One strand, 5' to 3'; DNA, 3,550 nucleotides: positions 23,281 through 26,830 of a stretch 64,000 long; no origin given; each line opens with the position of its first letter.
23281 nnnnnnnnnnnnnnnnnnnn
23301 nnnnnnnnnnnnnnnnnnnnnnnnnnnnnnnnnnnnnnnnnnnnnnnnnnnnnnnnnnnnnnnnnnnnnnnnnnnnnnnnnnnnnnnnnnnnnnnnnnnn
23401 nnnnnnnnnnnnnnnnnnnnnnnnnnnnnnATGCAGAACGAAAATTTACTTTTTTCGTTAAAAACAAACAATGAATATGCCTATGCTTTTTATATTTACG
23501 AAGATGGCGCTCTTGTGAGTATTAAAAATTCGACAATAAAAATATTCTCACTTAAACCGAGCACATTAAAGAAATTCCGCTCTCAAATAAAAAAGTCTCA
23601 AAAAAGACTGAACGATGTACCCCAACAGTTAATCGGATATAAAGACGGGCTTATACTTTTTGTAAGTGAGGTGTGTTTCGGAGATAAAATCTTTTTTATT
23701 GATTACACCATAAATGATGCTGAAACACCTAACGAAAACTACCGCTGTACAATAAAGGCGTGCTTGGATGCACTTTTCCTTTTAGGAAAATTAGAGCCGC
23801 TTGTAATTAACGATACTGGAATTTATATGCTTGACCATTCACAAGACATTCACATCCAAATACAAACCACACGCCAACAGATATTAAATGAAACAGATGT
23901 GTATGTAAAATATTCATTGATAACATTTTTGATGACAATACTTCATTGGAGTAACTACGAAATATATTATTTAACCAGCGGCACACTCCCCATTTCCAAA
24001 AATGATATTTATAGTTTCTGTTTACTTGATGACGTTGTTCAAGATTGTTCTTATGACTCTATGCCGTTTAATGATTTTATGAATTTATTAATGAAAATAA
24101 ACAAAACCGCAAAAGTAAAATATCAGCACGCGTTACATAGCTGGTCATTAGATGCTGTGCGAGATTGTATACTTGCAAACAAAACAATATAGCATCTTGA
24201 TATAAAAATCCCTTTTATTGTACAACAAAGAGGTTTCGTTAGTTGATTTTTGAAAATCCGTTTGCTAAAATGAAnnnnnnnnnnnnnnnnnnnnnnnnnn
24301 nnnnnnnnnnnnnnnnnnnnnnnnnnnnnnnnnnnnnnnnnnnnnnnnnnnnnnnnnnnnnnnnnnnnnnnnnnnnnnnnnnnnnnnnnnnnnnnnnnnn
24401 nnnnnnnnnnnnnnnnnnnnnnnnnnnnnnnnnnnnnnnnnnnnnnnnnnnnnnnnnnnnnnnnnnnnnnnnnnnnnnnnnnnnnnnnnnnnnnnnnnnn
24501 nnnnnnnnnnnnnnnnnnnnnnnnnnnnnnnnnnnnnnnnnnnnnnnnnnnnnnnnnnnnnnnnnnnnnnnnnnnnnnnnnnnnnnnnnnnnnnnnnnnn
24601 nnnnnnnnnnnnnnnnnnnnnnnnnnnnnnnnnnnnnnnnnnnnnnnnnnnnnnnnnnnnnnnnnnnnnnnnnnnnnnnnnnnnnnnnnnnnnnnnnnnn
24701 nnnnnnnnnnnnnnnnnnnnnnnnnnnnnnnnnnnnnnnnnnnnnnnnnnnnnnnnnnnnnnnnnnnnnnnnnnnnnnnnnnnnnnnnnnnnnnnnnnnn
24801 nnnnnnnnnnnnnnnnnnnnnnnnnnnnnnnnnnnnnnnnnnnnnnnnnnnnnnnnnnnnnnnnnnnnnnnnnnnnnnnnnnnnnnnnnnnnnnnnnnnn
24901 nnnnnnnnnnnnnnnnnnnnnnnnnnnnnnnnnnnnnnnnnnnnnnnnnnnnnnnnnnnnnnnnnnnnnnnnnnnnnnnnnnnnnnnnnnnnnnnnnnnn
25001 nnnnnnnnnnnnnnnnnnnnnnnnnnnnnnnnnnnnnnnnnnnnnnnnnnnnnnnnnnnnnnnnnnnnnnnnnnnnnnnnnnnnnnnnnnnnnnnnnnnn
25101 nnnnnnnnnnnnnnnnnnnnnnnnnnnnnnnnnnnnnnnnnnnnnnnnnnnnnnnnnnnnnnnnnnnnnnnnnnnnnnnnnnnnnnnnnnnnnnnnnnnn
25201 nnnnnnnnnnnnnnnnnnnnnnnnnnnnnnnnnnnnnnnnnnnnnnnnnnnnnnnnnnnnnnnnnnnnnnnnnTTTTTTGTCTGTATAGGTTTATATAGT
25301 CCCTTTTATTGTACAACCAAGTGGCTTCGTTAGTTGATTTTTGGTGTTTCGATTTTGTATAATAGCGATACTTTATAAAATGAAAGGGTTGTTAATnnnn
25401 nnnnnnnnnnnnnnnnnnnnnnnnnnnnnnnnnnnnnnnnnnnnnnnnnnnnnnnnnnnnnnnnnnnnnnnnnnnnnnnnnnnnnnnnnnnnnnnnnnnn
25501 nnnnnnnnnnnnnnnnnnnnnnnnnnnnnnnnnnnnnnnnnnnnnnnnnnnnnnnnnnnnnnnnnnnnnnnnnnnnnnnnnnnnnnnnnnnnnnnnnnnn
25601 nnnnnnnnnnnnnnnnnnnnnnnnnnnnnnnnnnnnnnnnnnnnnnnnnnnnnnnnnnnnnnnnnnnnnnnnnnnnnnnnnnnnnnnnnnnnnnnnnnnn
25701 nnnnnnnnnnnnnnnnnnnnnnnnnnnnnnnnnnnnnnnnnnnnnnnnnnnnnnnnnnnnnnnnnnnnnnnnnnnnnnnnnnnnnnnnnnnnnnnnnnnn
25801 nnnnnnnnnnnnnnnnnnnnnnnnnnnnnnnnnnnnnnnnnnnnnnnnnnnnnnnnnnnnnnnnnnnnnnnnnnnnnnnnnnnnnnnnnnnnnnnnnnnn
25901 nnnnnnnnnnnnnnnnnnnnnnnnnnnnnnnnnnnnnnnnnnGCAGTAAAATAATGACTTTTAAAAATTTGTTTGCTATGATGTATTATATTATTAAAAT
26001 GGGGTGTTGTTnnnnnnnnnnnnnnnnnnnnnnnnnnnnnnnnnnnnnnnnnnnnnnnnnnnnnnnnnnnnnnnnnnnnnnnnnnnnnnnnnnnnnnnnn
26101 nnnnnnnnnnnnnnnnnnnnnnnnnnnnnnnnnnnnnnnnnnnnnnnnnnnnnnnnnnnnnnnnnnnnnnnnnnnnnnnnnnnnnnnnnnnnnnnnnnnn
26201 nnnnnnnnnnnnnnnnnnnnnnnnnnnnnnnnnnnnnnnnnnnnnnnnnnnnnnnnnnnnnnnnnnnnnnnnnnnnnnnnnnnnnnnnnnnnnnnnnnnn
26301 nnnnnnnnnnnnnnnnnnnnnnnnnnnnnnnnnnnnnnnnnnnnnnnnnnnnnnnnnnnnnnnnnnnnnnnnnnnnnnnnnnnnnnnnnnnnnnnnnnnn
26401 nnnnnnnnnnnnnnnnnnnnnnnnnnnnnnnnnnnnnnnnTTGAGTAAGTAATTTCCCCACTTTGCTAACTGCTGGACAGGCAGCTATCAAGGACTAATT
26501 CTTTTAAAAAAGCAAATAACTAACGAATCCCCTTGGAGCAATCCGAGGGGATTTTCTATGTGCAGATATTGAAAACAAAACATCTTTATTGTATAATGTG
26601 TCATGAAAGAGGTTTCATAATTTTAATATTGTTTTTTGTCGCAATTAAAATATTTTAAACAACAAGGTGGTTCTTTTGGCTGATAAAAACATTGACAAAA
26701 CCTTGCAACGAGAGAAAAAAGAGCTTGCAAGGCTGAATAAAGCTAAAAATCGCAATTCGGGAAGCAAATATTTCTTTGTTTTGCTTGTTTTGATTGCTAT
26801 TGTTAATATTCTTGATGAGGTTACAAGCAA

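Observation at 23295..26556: Array of unrelated genes built from a repeated terminator / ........-palindrome / promoter-leader module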

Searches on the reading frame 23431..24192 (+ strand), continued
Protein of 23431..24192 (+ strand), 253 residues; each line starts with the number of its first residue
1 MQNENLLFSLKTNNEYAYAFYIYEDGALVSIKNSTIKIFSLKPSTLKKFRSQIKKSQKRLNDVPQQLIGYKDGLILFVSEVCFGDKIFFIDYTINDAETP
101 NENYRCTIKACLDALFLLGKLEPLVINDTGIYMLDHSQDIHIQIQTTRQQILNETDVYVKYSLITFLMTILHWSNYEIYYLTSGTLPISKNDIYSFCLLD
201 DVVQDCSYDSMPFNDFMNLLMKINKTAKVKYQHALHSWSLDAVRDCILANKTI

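Call 61: search_solved_structures(query=A3, max_evalue=1, show_alignments=3)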
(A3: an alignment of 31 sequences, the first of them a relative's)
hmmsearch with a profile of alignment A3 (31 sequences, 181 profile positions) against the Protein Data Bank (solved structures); distinct sequences matched with E-value up to 1: 75 (the best 60 are shown).
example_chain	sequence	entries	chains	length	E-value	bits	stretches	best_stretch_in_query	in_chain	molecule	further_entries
6j9e_D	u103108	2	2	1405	0.0017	21.1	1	136-167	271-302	DNA-directed RNA polymerase subunit beta'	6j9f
5uh5_D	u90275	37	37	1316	0.0033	20.1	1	136-168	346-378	DNA-directed RNA polymerase subunit beta'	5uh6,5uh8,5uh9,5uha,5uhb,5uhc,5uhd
5zx2_D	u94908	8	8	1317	0.0033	20.1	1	136-168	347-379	DNA-directed RNA polymerase subunit beta'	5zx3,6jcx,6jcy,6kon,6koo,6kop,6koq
10mi_D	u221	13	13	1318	0.0033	20.1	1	136-168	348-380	DNA-directed RNA polymerase subunit beta'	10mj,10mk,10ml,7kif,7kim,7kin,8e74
7q4u_D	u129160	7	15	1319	0.0033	20.1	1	136-168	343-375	DNA-directed RNA polymerase subunit beta'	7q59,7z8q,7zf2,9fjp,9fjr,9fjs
7pp4_d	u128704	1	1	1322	0.0033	20.1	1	136-168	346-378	DNA-directed RNA polymerase subunit beta'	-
6bzo_D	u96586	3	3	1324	0.0033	20.1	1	136-168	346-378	DNA-directed RNA polymerase subunit beta'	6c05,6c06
6c04_D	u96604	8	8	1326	0.0034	20.1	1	136-168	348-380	DNA-directed RNA polymerase subunit beta'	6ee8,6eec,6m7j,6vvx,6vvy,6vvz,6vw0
9m9d_D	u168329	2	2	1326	0.0034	20.1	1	136-168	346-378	DNA-directed RNA polymerase subunit beta'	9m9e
9m98_D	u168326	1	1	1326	0.0034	20.1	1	136-168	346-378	DNA-directed RNA polymerase subunit beta'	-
9e7v_D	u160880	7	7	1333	0.0034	20.1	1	136-168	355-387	DNA-directed RNA polymerase subunit beta'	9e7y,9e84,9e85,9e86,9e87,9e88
6edt_D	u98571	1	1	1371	0.0035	20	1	136-168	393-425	DNA-directed RNA polymerase subunit beta'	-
5vi5_D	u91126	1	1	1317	0.004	19.8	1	136-168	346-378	DNA-directed RNA polymerase subunit beta'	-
5tw1_D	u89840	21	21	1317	0.004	19.8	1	136-168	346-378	DNA-directed RNA polymerase subunit beta'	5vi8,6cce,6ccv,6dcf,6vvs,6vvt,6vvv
6eyd_D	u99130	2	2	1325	0.0041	19.8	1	136-168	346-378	DNA-directed RNA polymerase subunit beta'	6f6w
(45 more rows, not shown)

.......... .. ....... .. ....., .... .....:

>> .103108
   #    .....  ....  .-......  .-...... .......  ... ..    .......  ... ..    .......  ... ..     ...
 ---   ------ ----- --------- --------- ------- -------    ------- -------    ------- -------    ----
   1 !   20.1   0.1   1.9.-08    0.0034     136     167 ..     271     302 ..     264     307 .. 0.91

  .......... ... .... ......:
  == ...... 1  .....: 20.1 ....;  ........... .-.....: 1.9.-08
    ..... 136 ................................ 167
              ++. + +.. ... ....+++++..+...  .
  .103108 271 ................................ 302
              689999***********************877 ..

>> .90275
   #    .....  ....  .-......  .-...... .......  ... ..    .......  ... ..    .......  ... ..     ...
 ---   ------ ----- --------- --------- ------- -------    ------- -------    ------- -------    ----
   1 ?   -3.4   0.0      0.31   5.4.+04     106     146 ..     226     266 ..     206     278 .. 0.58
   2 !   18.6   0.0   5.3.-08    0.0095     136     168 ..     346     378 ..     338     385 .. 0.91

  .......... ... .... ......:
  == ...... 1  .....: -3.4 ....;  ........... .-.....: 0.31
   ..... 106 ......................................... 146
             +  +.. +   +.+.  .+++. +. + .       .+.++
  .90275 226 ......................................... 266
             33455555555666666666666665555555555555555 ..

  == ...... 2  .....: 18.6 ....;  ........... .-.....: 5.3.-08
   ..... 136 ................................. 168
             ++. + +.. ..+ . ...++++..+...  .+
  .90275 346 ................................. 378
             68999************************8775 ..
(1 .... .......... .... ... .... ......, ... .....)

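Call 73: predict_structure(alignment_id=A4)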
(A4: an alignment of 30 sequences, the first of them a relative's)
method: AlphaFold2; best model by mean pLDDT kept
length: 181 residues; sequences in the alignment: 30
mean_pLDDT: 93.4   pTM: 0.89
mean pLDDT of the five models: 93.4, 93.1, 92.5, 92.0, 90.8
residues with pLDDT >= 90: 162; 70-90: 11; 50-70: 6; < 50: 2
segments of 3 or more residues with pLDDT < 50: none
pLDDT, mean of each block of 10 residues (from residue 1): 78 96 96 90 72 96 98 98 96 97 98 94 96 95 98 96 97 94 72
secondary structure, 60 per line:
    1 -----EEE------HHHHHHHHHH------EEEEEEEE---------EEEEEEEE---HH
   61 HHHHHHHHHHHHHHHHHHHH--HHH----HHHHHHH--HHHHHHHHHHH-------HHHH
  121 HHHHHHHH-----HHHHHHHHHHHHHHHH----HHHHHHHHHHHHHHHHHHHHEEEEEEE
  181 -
elements in order: E6-8 H15-24 E31-38 E48-55 H59-80 H90-96 H99-109 H117-128 H134-149 H154-173 E174-180

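Call 76: fold_search(model_id=the predicted structure, library=pdb)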
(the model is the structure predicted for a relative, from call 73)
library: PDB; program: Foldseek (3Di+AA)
matches with E <= 10: 306; with E <= 0.001: 0
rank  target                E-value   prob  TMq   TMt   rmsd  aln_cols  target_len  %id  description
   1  7ypa_D                3.3e-01  0.16  0.21  0.03  20.4       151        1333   18  Cryo-EM structure of Escherichia coli hairpin-nucleation complex of transcription termination (TTC-hairpin) (released 2022-11-16)
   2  6j9e_D                3.3e-01  0.15  0.20  0.03  20.9       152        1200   18  Cryo-EM structure of Xanthomonos oryzae transcription elongation complex with NusA and the bacteriophage protein P7 (released 2019-07-17)
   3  6alg_J                5.1e-01  0.12  0.22  0.04  19.4       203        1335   14  CryoEM structure of HK022 Nun - E.coli RNA polymerase elongation complex (released 2017-08-16)
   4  6rh3_D                5.4e-01  0.14  0.21  0.03  19.2       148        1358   18  Cryo-EM structure of E. coli RNA polymerase elongation complex bound to CTP substrate (released 2019-07-03)
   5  4xln_J                6.0e-01  0.15  0.20  0.03  19.6       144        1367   19  Crystal structure of T. aquaticus transcription initiation complex containing bubble promoter and RNA (released 2015-09-23)
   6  8t0l_J                6.0e-01  0.13  0.21  0.03  19.8       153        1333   20  E. coli Sw2/Snf2 ATPase RapA bound to both ADP-AlF3 and reconstituted E. coli RNA polymerase post-termination complex  (released 2025-04-02)
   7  9msf_J                6.0e-01  0.12  0.20  0.03  20.5       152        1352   18  de novo SigN RNA polymerase transcription initiation intermediate with post-catalytic bEBP state (RPi1 closed ring) (released 2025-08-13)
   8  9dvs_D                6.3e-01  0.13  0.20  0.06  19.1       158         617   15  CryoEM structure of Syn7942 RNAP-SigA holoenzyme (released 2025-10-15)
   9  8egb_J                6.3e-01  0.11  0.22  0.04  19.9       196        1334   15  Cryo-EM structure of consensus elemental paused elongation complex with an unfolded TL (released 2023-03-01)
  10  9n9q_G                6.3e-01  0.11  0.20  0.03  19.2       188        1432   15  Cryo-EM structure of the RNA-guided transcription complex (released 2025-12-24)
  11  6ca0_D                6.3e-01  0.08  0.20  0.04  20.4       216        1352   16  Cryo-EM structure of E. coli RNAP sigma70 open complex (released 2018-02-28)
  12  7yp9_D                6.6e-01  0.11  0.21  0.03  19.3       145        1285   19  Cryo-EM structure of Escherichia coli paused complex of transcription termination (TTC-pause) (released 2022-11-16)
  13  9ujl_D                7.0e-01  0.10  0.20  0.03  22.9       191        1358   15  CryoEM structure of the T.thermophilus transcription initiation complex in the presence of Ap4A (released 2025-10-22)
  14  8igr_J                7.4e-01  0.23  0.20  0.03  14.4       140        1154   16  Cryo-EM structure of CII-dependent transcription activation complex (released 2023-05-17)
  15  8i23_D                7.4e-01  0.13  0.21  0.04  19.3       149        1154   17  Clostridium thermocellum RNA polymerase transcription open complex with SigI1 and its promoter (released 2023-10-11)
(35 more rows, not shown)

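Call 78: search_protein_representatives(alignment_id=A4)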
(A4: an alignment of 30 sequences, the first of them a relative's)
Query: 30 sequences, 181 profile positions. Proteins with E-value up to 0.001 (for the whole library): 363; up to 1e-10: 168; up to 1e-30: 16. The best 150 are listed.
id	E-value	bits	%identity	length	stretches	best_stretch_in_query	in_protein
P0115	1.7e-87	307.9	-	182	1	1-180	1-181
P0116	1.5e-74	265.6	-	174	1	1-180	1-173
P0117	2.2e-74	265.2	-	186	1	3-180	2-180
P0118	1.3e-61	223.5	-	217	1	4-180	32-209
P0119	2.3e-59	216.2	-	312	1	4-180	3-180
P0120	1.1e-55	204.1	-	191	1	1-180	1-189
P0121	4.7e-53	195.6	-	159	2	1-100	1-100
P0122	5.1e-53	195.5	-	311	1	4-179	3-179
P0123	1.9e-48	180.6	-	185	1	1-180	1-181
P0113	9.8e-39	149.0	-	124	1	95-178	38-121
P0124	9.0e-38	145.8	-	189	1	1-180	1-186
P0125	1.1e-37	145.6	-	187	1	5-177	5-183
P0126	2.2e-37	144.6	-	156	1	1-114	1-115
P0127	5.3e-36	140.1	-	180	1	1-122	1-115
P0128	2.4e-34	134.7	-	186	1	4-180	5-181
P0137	7.4e-23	97.2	-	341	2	6-128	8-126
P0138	1.2e-22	96.5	-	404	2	120-178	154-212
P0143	4.9e-21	91.3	-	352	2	120-180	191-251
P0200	1.9e-15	73.1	-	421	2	7-131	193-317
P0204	3.6e-15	72.2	-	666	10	50-102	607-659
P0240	5.1e-13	65.2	-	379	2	114-175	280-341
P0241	6.9e-13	64.7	-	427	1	11-178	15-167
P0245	9.4e-13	64.3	-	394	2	118-175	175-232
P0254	2.3e-12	63.0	-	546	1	11-180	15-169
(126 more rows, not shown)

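Call 79: search_protein_families(library=pfam, proteins=[P0138, P0143, P0200, P0204, P0241, P0254, P0119, P0137, P0240, P0245], max_evalue=0.01)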
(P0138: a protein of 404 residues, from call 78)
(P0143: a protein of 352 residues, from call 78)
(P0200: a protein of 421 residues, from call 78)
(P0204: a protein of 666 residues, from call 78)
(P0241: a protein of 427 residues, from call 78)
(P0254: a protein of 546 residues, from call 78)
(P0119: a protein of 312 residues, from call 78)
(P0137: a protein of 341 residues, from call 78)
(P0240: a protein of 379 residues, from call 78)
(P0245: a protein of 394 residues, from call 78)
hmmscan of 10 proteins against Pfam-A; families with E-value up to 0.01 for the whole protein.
P0138 (404 aa): 0 families

P0143 (352 aa): 0 families

P0200 (421 aa): 0 families

P0204 (666 aa): 16 families
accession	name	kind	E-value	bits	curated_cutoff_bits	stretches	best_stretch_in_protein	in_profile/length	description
PF22112.2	OmcA-like_N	-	5.9e-19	69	27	0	610-650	76-119/167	OmcA-like N-terminal domain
PF06004.18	DUF903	-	1.5e-18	66.9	27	1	640-664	20-44/49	Bacterial protein of unknown function (DUF903)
PF00659.24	POLO_box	-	4.4e-16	59.1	23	0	65-91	22-48/61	POLO box duplicated region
PF22266.2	DUF6953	-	1.3e-14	54.5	27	0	556-591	12-47/74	Family of unknown function (DUF6953)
PF10787.14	YfmQ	-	7.5e-11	42.3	22.9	0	177-211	74-108/133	Uncharacterised protein from bacillus cereus group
PF25575.1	TPR_BSK1_C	-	9.3e-10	38.9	42.2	0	343-380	17-54/118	Serine/threonine-protein kinase BSK1-like, TPR repeats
PF07151.18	DUF1391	-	3.4e-09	36.7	27.3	0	565-581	7-24/48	Protein of unknown function (DUF1391)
PF14025.11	DUF4241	-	1.3e-06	29.1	27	0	39-77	79-117/189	Protein of unknown function (DUF4241)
PF02974.19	Inh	-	5.4e-06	26.8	25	0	98-123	70-95/97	Protease inhibitor Inh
PF22143.2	ScpA_C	-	6.8e-06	26.7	27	0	222-254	33-65/91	C5a peptidase, fibronectin type III domain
PF10342.15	Kre9_KNH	-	0.00032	21.8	24.6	0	630-651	40-61/94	Kre9/KNH-like N-terminal Ig-like domain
PF13048.12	DUF3908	-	0.0017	19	22.9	0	10-48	7-45/134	Protein of unknown function (DUF3908)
PF13370.11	Fer4_13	-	0.0024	19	24.5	0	40-71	16-47/58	4Fe-4S single cluster domain of Ferredoxin I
PF17892.7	Cadherin_5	-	0.0047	17.2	26.5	0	21-49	41-68/98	Cadherin-like domain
PF03633.20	Glyco_hydro_65C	-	0.0061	16.7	22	0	308-326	37-55/62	Glycosyl hydrolase family 65, C-terminal domain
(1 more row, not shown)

P0241 (427 aa): 0 families

P0254 (546 aa): 6 families
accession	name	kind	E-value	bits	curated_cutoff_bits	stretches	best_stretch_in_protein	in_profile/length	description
PF08275.17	DNAG_N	-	6.6e-29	101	26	1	310-432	1-125/128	DNA primase catalytic core, N-terminal domain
PF20274.4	cREC_REC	-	1e-18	68.2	27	1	193-283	2-88/88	Cyclic-phosphate processing Receiver domain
PF13155.12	Toprim_2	-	3.8e-17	62.9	22.1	1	443-527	1-87/88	Toprim-like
PF13662.12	Toprim_4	-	2.2e-12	47.4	25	1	441-516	2-84/85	Toprim domain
PF01751.28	Toprim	-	4.4e-06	27.2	23.1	1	441-508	1-86/96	Toprim domain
PF13362.12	Toprim_3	-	0.0025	18.7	27.2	1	442-533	2-94/95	Toprim domain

P0119 (312 aa): 0 families

P0137 (341 aa): 0 families

P0240 (379 aa): 0 families

P0245 (394 aa): 0 families

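Call 108: fold_search(model_id=the predicted structure, library=viral)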
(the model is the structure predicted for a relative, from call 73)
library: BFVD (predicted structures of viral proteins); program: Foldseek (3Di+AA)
matches with E <= 10: 156; with E <= 0.001: 0
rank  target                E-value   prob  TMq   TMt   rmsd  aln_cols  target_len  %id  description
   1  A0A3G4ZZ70            5.5e-01  0.18  0.21  0.10  12.0       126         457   10  Uncharacterized protein [Gaeavirus sp.]
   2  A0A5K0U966            7.2e-01  0.30  0.29  0.26  10.1       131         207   13  Protein lifeguard 1-like [Yasminevirus sp. GU-2018]
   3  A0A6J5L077            8.4e-01  0.07  0.20  0.09  20.6       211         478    9  Uncharacterized protein [uncultured Caudovirales phage]
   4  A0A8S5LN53            1.0e+00  0.10  0.18  0.13  13.0       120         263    9  DNA polymerase III subunit delta [Siphoviridae sp. ctsf32]
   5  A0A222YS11            1.1e+00  0.14  0.21  0.12  11.6       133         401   14  (no name in the UniProt tables at hand)
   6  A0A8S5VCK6            1.2e+00  0.12  0.22  0.23  13.7       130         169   12  HMG (High mobility group) box 5 [Siphoviridae sp. ctyg07]
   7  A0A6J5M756            1.2e+00  0.09  0.20  0.23  11.6       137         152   14  Uncharacterized protein [uncultured Caudovirales phage]
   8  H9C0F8                1.2e+00  0.06  0.16  0.20  12.6       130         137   14  (no name in the UniProt tables at hand)
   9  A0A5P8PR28            1.8e+00  0.07  0.18  0.26  12.0       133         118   10  Uncharacterized protein [Acinetobacter phage VB_ApiP_XC38]
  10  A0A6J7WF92            2.0e+00  0.08  0.20  0.13  13.7       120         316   16  Uncharacterized protein [uncultured Caudovirales phage]
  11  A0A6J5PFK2            2.0e+00  0.08  0.23  0.10  12.4       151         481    9  Uncharacterized protein [uncultured Caudovirales phage]
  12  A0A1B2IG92            2.0e+00  0.04  0.15  0.18  12.3       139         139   16  (no name in the UniProt tables at hand)
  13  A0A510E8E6            2.0e+00  0.02  0.13  0.10  14.2       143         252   10  (no name in the UniProt tables at hand)
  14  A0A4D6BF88            2.1e+00  0.14  0.24  0.22   9.2       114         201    7  (no name in the UniProt tables at hand)
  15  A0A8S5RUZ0            2.2e+00  0.08  0.28  0.25  12.5       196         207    9  (no name in the UniProt tables at hand)
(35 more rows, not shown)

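Call 109: find_encoding_contigs(protein=P0046, flank=8000, max_places=3)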
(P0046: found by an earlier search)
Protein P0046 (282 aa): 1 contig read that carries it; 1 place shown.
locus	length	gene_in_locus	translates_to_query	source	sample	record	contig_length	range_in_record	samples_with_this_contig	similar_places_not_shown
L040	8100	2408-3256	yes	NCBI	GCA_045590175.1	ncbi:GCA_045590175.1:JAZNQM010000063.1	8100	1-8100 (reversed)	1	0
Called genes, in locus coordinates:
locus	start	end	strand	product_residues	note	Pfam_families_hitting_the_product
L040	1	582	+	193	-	?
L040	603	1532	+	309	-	PF02129:Peptidase_S15 (faint), PF12146:Hydrolase_4, PF00561:Abhydrolase_1 (faint), PF12697:Abhydrolase_6 (faint)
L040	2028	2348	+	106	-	-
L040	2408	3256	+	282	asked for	PF06114:Peptidase_M78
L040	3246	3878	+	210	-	-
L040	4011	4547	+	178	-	PF06559:DCD_N, PF22769:DCD, PF00692:dUTPase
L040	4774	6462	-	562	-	PF13306:LRR_5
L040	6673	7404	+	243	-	PF20772:TACO1_YebC_N, PF01709:Transcrip_reg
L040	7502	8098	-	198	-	?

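Call 110: find_encoding_contigs(protein=P0044, flank=8000, max_places=3)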
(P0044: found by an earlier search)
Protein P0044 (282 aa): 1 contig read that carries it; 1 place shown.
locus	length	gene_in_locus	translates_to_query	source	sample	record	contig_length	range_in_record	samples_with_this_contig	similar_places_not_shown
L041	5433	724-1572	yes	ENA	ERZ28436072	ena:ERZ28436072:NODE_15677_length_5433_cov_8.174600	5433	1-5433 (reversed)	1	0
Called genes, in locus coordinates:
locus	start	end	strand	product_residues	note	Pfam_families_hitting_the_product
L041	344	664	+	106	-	-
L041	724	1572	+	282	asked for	PF06114:Peptidase_M78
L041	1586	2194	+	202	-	-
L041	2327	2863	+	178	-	PF06559:DCD_N, PF22769:DCD, PF00692:dUTPase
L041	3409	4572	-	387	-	PF14907:NTP_transf_5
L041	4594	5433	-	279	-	?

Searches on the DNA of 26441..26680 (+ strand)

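Call 86: search_dna_similar(query=window:26441-26680:+, collection=plasmids, mode=distant, max_evalue=0.01)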
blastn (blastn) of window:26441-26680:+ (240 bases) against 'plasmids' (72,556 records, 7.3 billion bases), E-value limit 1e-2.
No match.
